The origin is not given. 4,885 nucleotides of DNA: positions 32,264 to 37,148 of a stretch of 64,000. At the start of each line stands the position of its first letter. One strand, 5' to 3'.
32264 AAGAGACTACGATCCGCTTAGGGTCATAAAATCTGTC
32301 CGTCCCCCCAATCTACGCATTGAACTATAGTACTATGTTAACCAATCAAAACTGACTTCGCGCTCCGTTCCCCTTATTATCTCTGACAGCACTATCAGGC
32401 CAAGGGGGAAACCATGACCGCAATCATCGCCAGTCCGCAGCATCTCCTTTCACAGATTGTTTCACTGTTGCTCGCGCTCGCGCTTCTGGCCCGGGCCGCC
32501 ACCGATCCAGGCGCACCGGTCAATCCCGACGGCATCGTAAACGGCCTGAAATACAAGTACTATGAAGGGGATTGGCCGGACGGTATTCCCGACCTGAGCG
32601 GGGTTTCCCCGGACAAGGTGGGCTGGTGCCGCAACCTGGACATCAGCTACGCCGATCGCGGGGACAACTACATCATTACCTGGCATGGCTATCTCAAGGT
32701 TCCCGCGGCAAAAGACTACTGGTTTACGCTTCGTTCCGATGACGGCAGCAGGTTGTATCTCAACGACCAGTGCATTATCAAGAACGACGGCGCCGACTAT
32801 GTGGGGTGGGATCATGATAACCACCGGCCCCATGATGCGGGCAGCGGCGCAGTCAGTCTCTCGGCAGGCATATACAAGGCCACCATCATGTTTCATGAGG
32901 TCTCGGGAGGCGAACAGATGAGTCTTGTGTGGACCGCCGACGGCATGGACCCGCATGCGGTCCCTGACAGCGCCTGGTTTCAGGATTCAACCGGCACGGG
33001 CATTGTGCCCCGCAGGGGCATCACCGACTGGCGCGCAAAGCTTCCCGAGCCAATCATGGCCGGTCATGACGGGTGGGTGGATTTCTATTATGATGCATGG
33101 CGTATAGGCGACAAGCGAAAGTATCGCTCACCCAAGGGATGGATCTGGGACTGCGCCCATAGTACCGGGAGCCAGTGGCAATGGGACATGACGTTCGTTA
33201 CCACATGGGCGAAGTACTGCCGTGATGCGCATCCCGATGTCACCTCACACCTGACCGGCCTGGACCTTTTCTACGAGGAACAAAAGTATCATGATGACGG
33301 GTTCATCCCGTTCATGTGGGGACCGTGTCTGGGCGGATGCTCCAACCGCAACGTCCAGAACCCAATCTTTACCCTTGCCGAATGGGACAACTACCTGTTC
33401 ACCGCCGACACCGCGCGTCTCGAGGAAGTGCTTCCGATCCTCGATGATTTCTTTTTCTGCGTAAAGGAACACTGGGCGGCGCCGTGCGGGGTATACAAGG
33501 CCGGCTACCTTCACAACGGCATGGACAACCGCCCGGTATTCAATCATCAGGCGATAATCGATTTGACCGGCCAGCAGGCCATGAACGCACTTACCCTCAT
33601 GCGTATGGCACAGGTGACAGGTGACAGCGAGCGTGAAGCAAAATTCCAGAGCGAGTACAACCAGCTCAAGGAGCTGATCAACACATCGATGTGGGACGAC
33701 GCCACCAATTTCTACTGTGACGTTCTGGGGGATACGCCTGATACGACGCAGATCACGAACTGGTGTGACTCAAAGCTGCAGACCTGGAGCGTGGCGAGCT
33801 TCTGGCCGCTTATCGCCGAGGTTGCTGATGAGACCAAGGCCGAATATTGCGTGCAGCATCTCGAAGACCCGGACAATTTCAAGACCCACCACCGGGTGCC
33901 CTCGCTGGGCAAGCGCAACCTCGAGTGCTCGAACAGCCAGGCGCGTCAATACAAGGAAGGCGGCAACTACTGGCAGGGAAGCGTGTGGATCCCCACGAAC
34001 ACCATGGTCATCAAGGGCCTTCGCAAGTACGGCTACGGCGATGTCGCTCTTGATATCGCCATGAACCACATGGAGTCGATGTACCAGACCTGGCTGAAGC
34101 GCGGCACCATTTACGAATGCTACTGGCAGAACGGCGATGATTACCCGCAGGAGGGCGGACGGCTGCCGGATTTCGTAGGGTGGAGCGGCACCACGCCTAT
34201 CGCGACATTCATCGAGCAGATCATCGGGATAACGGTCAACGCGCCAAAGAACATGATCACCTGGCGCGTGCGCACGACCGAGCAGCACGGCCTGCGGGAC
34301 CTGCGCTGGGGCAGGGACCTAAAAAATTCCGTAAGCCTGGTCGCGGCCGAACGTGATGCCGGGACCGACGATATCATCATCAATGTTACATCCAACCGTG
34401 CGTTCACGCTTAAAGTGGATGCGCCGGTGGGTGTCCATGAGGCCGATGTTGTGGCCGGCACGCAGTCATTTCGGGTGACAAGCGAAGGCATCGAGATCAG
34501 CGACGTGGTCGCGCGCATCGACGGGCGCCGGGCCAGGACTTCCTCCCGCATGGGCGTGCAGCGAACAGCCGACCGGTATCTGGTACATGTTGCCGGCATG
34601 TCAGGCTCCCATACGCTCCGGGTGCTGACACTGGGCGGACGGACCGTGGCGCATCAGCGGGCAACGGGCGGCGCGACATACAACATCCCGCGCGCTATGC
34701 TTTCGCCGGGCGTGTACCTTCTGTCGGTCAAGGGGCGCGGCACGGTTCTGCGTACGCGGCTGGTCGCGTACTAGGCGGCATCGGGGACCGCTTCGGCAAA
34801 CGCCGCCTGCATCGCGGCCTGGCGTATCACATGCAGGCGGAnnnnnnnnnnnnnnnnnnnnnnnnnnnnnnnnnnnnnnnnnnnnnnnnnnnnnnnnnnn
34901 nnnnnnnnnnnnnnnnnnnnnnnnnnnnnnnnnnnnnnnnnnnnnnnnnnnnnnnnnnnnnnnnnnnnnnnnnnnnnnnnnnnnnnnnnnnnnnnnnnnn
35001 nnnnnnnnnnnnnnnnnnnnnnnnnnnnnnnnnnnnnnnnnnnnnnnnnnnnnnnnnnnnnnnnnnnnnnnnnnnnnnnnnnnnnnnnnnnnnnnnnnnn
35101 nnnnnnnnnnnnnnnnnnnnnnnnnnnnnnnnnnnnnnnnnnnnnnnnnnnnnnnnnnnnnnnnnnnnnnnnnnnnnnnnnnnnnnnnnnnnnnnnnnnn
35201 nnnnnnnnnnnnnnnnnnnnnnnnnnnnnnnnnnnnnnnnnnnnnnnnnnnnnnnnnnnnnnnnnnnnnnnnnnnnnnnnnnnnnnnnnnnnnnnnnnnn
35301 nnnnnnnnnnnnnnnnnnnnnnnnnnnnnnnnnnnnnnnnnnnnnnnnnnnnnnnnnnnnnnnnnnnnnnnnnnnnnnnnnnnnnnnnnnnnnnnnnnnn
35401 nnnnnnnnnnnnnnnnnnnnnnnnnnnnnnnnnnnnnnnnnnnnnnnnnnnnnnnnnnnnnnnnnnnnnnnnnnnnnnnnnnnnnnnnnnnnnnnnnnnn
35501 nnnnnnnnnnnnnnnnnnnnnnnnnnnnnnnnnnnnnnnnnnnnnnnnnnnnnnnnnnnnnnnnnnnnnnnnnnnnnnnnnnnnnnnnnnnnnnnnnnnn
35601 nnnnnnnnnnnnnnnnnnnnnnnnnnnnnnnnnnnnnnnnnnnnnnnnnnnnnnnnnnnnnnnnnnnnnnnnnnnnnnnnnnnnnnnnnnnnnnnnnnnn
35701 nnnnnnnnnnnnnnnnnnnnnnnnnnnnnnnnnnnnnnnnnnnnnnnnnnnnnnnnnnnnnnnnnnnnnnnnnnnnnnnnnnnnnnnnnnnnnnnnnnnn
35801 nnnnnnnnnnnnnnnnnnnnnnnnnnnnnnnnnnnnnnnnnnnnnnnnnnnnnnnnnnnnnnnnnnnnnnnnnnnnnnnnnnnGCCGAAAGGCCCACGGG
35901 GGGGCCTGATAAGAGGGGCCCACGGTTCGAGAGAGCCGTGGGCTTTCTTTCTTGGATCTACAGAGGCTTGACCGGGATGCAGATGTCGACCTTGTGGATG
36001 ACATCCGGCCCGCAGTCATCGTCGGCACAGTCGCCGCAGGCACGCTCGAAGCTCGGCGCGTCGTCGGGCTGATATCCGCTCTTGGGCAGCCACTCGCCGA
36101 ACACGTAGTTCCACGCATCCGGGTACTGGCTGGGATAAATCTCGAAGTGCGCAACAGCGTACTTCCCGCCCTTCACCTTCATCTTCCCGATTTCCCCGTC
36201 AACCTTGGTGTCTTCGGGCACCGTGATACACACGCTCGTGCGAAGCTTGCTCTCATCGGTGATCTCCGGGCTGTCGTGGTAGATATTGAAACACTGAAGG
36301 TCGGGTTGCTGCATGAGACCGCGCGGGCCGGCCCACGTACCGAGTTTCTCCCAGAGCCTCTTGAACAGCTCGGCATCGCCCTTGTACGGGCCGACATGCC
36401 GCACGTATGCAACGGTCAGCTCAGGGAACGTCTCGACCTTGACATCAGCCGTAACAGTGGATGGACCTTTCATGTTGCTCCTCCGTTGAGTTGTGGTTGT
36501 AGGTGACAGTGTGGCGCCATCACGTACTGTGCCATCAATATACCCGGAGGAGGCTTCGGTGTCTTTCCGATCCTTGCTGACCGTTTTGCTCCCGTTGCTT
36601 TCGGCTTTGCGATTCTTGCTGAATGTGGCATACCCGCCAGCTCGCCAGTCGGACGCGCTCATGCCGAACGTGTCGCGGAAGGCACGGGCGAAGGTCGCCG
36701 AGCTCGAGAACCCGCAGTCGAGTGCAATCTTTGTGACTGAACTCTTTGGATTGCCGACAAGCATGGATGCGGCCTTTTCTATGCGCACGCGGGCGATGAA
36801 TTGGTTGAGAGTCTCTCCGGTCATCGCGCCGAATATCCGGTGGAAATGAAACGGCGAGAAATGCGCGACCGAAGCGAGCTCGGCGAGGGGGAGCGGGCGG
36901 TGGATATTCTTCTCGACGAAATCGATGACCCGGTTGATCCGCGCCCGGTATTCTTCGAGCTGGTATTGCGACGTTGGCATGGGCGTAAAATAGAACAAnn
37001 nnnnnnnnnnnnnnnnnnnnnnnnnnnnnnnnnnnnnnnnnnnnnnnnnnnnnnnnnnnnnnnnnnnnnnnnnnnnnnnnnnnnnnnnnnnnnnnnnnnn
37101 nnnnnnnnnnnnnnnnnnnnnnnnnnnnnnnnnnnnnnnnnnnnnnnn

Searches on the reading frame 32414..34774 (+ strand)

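Call 19: search_protein_families(library=pfam, proteins=[window:32414-34774:+], max_evalue=0.01)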
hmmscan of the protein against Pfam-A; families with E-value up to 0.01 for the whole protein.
window:32414-34774:+ (786 aa): 4 families
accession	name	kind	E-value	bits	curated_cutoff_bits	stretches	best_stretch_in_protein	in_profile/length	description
PF22422.2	MGH1-like_GH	-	2.3e-29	103.5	27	1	252-570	15-340/356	Mannosylglycerate hydrolase MGH1-like glycoside hydrolase domain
PF01204.24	Trehalase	-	3e-17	63.1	21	1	381-571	306-477/512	Trehalase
PF03200.22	Glyco_hydro_63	-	3.2e-14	53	22.4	1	371-593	237-485/492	Glycosyl hydrolase family 63 C-terminal domain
PF07691.17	PA14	-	3.1e-11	43.7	24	1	43-178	3-138/147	PA14 domain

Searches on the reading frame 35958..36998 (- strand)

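Call 19: search_protein_families(library=pfam, proteins=[window:35958-36998:-], max_evalue=0.01)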
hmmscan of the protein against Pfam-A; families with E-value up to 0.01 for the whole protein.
window:35958-36998:- (346 aa): 4 families
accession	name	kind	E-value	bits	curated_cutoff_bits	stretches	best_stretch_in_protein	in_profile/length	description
PF06445.20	GyrI-like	-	2.1e-36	126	26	1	185-344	2-155/155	GyrI-like small molecule binding domain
PF14526.11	Cass2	-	1.5e-22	80.9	27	1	188-343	2-150/150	Integron-associated effector binding protein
PF12833.13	HTH_18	-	1.5e-21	76.9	33.6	1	41-120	1-79/80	Helix-turn-helix domain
PF00165.29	HTH_AraC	-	1.2e-18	67.2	26.6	2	29-68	2-41/42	Bacterial regulatory helix-turn-helix proteins, AraC family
